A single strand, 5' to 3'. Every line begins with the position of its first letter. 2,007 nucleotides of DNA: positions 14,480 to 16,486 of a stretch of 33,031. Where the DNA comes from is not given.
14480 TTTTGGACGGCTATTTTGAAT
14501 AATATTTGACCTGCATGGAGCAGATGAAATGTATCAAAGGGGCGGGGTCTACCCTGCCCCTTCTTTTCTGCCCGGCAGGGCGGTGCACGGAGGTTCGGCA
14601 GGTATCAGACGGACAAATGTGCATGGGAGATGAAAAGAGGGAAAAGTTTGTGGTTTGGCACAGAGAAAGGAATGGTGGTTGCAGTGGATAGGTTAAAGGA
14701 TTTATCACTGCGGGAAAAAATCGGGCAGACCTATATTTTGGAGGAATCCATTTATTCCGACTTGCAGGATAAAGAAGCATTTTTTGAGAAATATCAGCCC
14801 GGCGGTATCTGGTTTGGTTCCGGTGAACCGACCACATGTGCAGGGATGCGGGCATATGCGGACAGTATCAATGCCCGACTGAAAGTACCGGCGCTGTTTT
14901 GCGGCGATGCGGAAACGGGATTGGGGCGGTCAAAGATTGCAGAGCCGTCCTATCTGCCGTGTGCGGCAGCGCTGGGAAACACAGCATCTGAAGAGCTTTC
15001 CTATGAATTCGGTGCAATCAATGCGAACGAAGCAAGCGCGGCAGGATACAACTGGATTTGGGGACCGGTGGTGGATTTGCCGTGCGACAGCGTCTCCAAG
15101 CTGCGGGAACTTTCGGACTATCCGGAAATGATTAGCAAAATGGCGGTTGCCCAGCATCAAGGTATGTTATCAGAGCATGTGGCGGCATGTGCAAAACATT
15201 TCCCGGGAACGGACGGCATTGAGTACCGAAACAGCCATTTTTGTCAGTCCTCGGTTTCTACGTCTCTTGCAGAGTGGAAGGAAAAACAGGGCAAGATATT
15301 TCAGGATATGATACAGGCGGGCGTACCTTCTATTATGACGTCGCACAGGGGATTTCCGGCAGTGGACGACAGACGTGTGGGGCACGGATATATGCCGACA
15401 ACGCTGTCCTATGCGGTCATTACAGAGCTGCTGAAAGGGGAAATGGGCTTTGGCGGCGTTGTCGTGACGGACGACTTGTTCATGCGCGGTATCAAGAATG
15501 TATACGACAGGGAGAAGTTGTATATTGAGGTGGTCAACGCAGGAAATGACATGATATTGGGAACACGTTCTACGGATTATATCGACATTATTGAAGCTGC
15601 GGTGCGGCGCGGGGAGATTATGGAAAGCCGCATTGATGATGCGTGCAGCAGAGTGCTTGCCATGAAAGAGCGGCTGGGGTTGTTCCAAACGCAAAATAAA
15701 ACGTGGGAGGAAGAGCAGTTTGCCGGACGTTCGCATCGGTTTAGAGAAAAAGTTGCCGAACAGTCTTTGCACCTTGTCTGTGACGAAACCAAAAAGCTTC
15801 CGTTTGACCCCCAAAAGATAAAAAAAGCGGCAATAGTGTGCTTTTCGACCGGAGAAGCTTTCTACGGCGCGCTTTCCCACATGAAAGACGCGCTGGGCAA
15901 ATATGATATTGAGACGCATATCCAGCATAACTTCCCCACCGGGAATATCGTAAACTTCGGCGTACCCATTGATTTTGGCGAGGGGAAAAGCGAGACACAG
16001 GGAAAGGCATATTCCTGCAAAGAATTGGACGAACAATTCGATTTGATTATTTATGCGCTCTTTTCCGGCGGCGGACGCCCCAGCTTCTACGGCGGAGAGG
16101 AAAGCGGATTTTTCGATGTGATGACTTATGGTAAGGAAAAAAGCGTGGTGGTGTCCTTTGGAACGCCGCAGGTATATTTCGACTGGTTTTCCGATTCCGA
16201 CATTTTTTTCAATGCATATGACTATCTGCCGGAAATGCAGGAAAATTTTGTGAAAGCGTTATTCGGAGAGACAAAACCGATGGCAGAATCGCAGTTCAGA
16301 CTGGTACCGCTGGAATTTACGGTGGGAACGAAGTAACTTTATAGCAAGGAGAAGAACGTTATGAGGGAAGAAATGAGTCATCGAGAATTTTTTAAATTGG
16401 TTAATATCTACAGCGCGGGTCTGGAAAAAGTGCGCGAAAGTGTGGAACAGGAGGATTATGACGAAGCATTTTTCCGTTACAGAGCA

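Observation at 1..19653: Candidate Gram-positive polysaccharide-utilisation system: surface beta-helix and SLH proteins feeding a cytoplasmic lyase/GH88/GH3 trio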

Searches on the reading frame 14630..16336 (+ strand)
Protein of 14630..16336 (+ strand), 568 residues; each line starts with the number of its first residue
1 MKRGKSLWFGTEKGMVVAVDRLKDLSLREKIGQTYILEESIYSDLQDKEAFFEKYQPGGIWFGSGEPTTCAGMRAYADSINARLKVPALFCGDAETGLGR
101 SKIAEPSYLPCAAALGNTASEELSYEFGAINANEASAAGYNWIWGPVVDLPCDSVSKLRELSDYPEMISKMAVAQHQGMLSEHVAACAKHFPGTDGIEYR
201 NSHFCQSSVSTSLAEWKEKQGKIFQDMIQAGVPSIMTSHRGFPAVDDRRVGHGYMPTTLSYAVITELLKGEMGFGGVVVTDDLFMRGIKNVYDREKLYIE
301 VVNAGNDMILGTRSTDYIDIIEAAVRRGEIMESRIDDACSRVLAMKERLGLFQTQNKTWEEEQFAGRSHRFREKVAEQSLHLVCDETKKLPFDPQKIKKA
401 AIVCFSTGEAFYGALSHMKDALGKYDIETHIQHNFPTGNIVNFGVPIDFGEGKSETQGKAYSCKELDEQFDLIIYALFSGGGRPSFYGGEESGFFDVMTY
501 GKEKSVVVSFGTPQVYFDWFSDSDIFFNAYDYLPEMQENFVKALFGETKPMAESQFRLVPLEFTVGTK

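Call 3: search_protein_families(library=pfam, proteins=[window:14630-16336:+], max_evalue=0.01)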
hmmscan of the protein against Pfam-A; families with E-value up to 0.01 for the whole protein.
window:14630-16336:+ (568 aa): 1 family
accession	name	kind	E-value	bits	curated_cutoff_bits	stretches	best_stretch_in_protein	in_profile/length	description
PF00933.27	Glyco_hydro_3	-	6.7e-51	174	27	1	27-344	2-315/316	Glycosyl hydrolase family 3 N terminal domain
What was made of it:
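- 14630..16336 (+): g6, GH3. 568 aa from ATG 14630, or 554 aa from ATG 14672; orthologues were called at 550 aa. Cytoplasmic, of the NagZ/phosphorylase subgroup. Pfam Glyco_hydro_3 6.7e-51 (call 3).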

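Call 8: search_protein_families(library=ncbifam, proteins=[window:14630-16336:+], max_evalue=0.01)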
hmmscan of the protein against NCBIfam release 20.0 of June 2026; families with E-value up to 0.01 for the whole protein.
window:14630-16336:+ (568 aa): 8 families
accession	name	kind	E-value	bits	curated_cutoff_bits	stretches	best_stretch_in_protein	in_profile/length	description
NF003740.0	PRK05337.1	equivalog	6.7e-26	91.2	207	1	70-346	40-315/340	beta-N-acetylhexosaminidase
NF052331.1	Bet13-16Glucosase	equivalog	7.5e-23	80.6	1330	1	20-395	18-382/750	exo-beta-d-1,3/1,6-glucosidase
NF052330.1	BetGlucosiCelf0468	equivalog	1.3e-18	66.7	1300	1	103-411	51-350/817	beta-d-glucosidase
NF041579.1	betaxyl_Flavo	equivalog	2.6e-18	65.6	1350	1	80-406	59-391/716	beta-xylosidase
NF052329.1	XyloArabinsidase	equivalog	1.7e-17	62.7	1050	1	81-418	86-415/750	beta-xylosidase/alpha-l-arabinosidase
NF011678.0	PRK15098.1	equivalog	1.9e-13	49.8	666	1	20-393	40-408/765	beta-glucosidase BglX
NF041776.1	xylosidase_Xyl3A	equivalog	2.1e-10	39.2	1250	1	182-403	162-379/846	xylan 1,4-beta-xylosidase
NF041610.1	alph_arabinopyran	equivalog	2.4e-05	22.7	1300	1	109-411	61-336/738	exo-alpha-(1->6)-L-arabinopyranosidase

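Call 17: search_solved_structures(query=window:14630-16336:+, max_evalue=0.001)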
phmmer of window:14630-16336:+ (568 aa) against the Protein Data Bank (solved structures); distinct sequences matched with E-value up to 0.001: 70 (the best 60 are shown).
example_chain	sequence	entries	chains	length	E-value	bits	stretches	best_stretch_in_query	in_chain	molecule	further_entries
3bmx_A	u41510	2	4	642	9.8e-40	139.6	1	49-404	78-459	Uncharacterized lipoprotein ybbD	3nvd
3lk6_A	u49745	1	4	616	4.4e-39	137.5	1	49-404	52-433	Lipoprotein ybbD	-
4gyj_A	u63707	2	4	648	4.7e-39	137.4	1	49-404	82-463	Uncharacterized lipoprotein ybbD | Glycoside Hydrolase NagZ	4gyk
5vqd_A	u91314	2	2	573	3.4e-38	134.6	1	22-435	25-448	Beta-glucoside phosphorylase BglX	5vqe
6k5j_A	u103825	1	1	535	2.7e-33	118.4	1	23-356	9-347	GH3 beta-N-acetylglucosaminidase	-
3sql_A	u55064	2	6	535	4.1e-28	101.3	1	77-349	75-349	Glycosyl hydrolase family 3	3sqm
3tev_A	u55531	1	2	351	1.9e-22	82.6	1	80-316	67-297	Glycosyl hyrolase, family 3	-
4zm6_A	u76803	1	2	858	1.5e-20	76.3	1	81-369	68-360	N-acetyl-beta-D glucosaminidase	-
8va3_A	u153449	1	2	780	2.2e-19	72.4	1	100-397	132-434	Glycoside hydrolase family 3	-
5m6g_A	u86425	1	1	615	6.9e-19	70.8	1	25-355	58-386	Beta-glucosidase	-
5bza_A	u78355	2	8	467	2.9e-18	68.7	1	134-337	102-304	Beta-N-acetylhexosaminidase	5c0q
3wo8_A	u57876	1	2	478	2.7e-17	65.6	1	110-337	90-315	Beta-N-acetylglucosaminidase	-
5jp0_A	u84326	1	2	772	1.1e-16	63.6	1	102-364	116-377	Beta-glucosidase BoGH3B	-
6jti_A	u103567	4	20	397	1.6e-16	63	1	116-321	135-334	Beta-hexosaminidase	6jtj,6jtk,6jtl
9urf_A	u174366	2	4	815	3.6e-16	61.9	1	24-362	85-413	beta-glucosidase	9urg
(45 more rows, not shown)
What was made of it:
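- The NagZ-type GH3 family is known for cell-wall recycling; this rests on established knowledge and the best PDB hit, B. subtilis NagZ (call 17).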

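Call 46: search_solved_structures(query=window:14630-16336:+, max_evalue=1e-35, show_alignments=4)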
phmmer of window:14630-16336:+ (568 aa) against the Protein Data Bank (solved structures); distinct sequences matched with E-value up to 1e-35: 4.
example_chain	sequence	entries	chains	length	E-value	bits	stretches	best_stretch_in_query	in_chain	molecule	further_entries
3bmx_A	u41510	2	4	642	9.8e-40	139.6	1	49-404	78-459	Uncharacterized lipoprotein ybbD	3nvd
3lk6_A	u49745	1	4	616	4.4e-39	137.5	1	49-404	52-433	Lipoprotein ybbD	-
4gyj_A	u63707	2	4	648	4.7e-39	137.4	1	49-404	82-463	Uncharacterized lipoprotein ybbD | Glycoside Hydrolase NagZ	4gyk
5vqd_A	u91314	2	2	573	3.4e-38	134.6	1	22-435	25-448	Beta-glucoside phosphorylase BglX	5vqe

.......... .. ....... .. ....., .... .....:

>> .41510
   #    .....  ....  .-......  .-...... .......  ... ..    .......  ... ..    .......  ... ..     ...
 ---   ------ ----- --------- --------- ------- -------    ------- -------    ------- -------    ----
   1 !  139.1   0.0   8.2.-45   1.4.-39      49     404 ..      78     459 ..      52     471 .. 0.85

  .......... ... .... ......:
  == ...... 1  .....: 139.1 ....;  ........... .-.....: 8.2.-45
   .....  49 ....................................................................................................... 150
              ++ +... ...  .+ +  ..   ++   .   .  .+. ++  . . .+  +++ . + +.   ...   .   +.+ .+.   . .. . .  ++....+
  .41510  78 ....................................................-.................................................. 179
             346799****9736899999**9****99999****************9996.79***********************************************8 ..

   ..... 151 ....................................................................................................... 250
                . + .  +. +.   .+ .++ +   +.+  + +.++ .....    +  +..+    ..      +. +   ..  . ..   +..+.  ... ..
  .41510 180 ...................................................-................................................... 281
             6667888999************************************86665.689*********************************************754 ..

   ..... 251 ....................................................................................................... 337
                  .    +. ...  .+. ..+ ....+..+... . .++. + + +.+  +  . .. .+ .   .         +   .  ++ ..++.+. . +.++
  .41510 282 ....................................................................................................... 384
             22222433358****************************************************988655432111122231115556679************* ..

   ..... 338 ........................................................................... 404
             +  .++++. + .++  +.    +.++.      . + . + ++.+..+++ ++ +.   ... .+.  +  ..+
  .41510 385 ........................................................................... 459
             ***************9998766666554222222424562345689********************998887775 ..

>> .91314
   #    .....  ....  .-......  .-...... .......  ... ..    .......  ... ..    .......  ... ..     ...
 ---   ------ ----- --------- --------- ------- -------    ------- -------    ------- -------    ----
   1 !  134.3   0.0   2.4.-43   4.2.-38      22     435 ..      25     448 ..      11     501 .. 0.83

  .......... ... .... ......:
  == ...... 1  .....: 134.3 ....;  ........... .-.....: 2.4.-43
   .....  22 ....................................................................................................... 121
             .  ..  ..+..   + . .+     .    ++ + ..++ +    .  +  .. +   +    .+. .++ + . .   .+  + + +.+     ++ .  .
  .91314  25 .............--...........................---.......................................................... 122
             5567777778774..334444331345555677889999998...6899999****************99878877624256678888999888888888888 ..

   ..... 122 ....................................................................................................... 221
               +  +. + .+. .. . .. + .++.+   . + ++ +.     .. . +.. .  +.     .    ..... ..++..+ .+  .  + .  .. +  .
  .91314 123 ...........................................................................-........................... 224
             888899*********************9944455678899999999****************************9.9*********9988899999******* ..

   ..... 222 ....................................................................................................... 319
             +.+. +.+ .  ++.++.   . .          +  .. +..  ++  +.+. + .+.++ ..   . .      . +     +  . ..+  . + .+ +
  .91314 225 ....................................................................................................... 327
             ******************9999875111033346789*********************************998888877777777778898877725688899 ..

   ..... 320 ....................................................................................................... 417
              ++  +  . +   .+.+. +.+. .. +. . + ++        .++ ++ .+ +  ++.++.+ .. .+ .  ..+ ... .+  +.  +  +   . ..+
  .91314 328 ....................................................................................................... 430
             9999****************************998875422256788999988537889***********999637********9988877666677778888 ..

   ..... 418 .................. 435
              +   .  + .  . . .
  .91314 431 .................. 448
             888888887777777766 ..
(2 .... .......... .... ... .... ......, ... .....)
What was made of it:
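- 14630..16336 (+): The motif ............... keeps the His acid/base, and VVTDD keeps the nucleophile (calls 17, 46).
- On GH3, NagZ-type beta-N-acetylglucosaminidase: 'GVVVTDD' aligns with 'GVIVTDA' (call 46). The motif resembles the GH3 phosphorylase BglX 5VQD ('RDQH') as much as it resembles NagZ (call 46).
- GH3 subgroup: calls 17, 46.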
